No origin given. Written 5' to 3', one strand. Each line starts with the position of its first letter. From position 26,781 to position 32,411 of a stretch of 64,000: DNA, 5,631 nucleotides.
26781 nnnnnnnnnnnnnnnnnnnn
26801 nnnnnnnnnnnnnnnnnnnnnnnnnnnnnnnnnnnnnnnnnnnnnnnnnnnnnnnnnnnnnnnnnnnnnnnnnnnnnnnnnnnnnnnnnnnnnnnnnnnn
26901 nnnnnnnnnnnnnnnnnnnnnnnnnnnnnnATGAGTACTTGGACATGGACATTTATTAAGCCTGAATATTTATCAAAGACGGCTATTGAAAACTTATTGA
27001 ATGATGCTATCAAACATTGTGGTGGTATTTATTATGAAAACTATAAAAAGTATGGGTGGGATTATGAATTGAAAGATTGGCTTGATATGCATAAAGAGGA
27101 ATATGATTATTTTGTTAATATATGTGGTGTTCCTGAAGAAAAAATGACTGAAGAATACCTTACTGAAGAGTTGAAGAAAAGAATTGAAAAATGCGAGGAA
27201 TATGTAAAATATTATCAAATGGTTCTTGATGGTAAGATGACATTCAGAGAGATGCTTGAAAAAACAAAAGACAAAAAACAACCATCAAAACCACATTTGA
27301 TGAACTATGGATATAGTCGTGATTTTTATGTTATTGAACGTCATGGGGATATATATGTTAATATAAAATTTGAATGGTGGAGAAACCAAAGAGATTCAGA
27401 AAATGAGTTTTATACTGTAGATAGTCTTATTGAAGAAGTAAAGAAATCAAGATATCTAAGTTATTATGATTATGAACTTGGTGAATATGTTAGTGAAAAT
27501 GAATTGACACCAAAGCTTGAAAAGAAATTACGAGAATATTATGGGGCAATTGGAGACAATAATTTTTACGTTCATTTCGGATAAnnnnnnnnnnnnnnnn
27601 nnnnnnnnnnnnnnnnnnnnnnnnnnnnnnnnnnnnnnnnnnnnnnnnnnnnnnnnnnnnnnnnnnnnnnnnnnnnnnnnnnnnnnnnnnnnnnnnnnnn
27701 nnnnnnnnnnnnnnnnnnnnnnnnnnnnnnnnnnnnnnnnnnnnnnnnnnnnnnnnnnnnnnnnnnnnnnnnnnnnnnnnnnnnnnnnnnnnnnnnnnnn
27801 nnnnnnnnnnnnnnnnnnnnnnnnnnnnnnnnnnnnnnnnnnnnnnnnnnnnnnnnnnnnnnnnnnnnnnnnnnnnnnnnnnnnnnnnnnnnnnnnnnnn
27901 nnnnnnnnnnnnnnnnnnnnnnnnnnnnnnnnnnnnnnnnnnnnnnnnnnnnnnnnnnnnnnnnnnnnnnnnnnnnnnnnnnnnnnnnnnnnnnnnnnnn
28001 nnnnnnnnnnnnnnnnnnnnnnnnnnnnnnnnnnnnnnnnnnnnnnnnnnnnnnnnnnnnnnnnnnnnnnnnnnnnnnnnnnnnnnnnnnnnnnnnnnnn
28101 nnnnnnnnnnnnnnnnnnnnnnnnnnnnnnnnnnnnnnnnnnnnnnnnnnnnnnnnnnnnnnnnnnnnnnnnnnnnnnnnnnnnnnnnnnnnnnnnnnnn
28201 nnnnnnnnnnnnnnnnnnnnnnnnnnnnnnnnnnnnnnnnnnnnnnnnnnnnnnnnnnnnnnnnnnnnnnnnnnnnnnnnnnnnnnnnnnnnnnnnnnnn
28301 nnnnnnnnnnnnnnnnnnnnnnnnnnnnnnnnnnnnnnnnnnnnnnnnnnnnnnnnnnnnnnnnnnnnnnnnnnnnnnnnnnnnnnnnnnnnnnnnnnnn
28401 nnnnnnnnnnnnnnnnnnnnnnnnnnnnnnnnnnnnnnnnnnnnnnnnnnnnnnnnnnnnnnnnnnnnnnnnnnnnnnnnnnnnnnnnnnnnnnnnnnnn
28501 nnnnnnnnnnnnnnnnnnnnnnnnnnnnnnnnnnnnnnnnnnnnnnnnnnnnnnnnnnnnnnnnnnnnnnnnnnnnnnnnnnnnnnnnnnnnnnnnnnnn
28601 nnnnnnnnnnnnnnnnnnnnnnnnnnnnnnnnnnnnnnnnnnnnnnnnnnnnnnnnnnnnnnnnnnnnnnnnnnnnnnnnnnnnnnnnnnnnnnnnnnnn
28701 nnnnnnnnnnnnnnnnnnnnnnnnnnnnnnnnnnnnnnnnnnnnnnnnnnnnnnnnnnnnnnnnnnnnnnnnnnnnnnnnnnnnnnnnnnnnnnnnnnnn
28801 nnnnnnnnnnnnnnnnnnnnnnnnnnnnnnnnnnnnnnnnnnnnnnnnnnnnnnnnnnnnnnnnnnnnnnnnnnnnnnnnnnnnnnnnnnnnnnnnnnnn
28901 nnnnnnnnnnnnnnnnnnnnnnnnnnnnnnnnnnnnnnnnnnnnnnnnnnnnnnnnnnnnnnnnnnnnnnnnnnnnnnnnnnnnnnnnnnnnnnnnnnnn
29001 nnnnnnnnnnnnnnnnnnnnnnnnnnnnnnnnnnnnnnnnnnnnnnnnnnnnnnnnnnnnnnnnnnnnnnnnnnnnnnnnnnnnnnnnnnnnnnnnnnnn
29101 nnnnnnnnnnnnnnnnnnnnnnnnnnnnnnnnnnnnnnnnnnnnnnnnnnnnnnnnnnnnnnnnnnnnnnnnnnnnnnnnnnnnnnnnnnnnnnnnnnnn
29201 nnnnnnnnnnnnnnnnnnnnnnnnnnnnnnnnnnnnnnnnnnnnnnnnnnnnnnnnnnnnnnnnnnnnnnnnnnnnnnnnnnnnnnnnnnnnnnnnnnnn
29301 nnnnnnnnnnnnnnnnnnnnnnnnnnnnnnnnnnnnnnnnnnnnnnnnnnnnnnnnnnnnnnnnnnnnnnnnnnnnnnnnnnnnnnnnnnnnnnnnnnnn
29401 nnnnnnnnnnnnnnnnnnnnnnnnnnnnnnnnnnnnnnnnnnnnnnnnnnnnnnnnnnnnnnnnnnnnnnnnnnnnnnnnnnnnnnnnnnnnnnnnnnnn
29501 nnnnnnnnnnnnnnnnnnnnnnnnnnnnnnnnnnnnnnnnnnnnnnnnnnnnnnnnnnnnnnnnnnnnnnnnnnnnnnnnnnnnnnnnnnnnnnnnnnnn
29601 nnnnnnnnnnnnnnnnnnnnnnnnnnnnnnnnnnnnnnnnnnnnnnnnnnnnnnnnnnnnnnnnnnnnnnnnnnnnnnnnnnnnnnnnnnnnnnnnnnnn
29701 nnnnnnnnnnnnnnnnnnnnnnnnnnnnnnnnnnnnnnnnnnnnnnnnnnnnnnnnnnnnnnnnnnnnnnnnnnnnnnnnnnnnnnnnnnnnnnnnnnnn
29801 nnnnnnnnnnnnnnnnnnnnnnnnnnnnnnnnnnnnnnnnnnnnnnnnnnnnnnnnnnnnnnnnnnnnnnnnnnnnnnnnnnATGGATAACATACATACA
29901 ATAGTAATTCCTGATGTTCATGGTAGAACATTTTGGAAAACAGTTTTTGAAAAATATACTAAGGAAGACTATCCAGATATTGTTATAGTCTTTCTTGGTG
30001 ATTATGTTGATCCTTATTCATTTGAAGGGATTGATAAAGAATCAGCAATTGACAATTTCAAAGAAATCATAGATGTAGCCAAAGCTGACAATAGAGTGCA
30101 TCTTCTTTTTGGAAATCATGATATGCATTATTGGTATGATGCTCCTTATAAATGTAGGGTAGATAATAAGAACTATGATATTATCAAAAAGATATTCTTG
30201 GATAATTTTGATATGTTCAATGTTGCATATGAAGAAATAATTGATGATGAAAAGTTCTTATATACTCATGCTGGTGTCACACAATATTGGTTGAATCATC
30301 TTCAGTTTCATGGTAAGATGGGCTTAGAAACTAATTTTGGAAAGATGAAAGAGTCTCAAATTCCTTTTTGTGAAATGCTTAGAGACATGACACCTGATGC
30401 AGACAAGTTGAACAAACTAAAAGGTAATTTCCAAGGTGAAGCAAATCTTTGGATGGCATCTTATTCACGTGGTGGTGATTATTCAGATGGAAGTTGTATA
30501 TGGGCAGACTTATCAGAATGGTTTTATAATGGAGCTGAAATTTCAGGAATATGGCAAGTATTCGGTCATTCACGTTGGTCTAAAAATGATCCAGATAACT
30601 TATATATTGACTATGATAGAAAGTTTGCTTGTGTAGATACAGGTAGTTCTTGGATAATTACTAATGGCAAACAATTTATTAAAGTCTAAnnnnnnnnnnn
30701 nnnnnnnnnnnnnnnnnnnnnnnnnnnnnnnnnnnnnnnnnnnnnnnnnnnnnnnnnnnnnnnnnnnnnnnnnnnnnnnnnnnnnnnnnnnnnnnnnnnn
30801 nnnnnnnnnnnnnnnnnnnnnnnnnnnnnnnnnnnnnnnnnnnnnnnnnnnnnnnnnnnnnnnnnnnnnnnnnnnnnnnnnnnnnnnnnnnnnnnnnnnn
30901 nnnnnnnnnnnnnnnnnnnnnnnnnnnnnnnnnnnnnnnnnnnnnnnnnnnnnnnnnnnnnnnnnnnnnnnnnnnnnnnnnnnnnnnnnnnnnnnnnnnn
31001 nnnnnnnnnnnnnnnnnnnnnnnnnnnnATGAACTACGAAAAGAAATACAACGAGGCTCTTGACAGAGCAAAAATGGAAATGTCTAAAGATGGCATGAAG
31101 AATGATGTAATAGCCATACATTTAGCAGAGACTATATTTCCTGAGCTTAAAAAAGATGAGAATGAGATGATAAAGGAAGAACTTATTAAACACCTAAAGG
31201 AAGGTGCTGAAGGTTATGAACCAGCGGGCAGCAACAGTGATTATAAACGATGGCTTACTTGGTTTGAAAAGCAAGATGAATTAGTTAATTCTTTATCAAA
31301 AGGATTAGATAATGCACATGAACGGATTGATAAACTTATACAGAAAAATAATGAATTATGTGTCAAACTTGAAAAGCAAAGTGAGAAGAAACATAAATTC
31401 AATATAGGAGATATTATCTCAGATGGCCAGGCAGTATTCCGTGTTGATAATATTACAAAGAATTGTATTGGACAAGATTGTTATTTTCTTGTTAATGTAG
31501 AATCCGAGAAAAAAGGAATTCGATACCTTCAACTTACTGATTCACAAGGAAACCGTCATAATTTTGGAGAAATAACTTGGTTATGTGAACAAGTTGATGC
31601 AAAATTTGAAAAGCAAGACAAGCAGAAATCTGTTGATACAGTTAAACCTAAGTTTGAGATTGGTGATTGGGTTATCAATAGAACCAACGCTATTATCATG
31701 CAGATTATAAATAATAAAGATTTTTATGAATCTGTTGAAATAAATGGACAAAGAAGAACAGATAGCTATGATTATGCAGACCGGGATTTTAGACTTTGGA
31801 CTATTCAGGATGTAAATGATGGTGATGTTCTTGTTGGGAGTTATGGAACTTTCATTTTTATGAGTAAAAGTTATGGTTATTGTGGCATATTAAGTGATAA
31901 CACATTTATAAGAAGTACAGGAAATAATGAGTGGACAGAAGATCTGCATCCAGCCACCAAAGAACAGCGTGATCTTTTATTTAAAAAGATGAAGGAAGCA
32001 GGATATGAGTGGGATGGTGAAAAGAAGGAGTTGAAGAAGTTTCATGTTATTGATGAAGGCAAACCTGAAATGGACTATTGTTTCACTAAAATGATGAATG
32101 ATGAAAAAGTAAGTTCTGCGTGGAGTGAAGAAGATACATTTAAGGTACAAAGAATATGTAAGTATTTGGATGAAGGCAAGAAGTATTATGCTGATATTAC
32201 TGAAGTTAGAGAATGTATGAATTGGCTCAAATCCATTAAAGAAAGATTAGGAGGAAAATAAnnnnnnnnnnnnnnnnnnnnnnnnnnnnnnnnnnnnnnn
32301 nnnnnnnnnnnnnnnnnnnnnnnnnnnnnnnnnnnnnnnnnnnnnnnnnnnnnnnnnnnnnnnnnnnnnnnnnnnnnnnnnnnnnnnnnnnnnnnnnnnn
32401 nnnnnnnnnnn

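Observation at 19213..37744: Family B: four dispersed modular proteins built from repeated FPEL / WD(I)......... / PATKEQ...AGYEWD / NWLKSIK blocks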

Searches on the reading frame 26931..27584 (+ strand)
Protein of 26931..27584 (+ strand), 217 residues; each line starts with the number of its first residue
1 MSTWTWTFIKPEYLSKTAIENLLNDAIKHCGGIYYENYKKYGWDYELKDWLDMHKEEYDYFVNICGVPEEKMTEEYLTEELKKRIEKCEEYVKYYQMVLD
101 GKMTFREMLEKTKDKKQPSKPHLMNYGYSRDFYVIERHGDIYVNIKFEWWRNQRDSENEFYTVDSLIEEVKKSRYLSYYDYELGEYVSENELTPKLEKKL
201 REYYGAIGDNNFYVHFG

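Call 77: search_protein_families(library=pfam, proteins=[window:26931-27584:+], max_evalue=0.001)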
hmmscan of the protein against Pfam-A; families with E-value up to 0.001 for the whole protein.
window:26931-27584:+ (217 aa): 0 families

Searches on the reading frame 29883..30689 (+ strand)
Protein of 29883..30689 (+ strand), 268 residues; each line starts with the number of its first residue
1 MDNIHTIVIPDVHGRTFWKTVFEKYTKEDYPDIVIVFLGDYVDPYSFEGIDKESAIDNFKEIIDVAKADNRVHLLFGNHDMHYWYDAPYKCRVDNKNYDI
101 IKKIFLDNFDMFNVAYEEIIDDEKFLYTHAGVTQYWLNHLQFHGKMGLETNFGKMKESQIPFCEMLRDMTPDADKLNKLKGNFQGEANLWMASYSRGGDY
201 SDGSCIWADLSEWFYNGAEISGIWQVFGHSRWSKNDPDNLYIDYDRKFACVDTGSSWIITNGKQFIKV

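Call 77: search_protein_families(library=pfam, proteins=[window:29883-30689:+], max_evalue=0.001)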
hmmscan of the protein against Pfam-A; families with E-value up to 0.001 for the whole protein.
window:29883-30689:+ (268 aa): 1 family
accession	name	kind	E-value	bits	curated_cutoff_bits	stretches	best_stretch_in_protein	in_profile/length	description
PF00149.33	Metallophos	-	4.9e-08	34.1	21.5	1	6-150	3-130/191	Calcineurin-like phosphoesterase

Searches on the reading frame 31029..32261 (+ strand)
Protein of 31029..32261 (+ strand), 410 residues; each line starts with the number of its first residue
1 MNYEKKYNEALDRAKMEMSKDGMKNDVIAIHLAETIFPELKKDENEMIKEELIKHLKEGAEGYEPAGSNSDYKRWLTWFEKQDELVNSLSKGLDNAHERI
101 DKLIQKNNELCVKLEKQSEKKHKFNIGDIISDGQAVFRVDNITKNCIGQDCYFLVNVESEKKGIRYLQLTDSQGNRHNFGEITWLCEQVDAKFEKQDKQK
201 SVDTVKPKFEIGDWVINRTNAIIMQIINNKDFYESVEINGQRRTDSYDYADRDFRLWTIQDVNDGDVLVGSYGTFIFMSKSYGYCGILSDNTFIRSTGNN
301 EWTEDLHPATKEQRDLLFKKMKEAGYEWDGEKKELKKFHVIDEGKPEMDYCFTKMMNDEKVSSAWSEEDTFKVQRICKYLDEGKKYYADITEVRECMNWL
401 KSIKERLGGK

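Call 4: search_protein_families(library=pfam, proteins=[window:31029-32261:+], max_evalue=1)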
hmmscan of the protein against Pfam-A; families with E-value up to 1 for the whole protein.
window:31029-32261:+ (410 aa): 3 families
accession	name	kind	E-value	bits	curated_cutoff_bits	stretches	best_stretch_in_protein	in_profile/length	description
PF03344.20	Daxx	-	0.0039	17.7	27.6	1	78-122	51-95/99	Daxx N-terminal Rassf1C-interacting domain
PF24690.1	NTCP5_P3_N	-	0.042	14.4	27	1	128-170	43-87/109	NTCP5/P3 N-terminal domain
PF22485.1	DUF6987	-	0.26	11.5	26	0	188-226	41-80/200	Domain of unknown function (DUF6987)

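Call 5: search_protein_families(library=phrogs, proteins=[window:31029-32261:+], max_evalue=0.1)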
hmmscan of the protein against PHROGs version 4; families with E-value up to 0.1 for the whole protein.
window:31029-32261:+ (410 aa): 2 families
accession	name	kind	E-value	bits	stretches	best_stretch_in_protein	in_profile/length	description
phrog_1945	-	unknown function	0.025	15.9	0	116-160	7-48/94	-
phrog_7591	-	unknown function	0.033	15.5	1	115-160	7-50/89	-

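Call 61: search_protein_families(library=ncbifam, proteins=[window:31029-32261:+], max_evalue=0.1)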
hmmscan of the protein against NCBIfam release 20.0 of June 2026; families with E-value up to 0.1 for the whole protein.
window:31029-32261:+ (410 aa): 1 family
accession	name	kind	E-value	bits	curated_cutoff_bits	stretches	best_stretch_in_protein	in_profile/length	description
NF002140.0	PRK00977.1-4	equivalog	0.0073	16.1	71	1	76-117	37-78/81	exodeoxyribonuclease VII small subunit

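Call 62: search_protein_families(library=padloc, proteins=[window:31029-32261:+], max_evalue=0.1)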
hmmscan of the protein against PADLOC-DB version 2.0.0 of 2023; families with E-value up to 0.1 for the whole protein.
window:31029-32261:+ (410 aa): 0 families
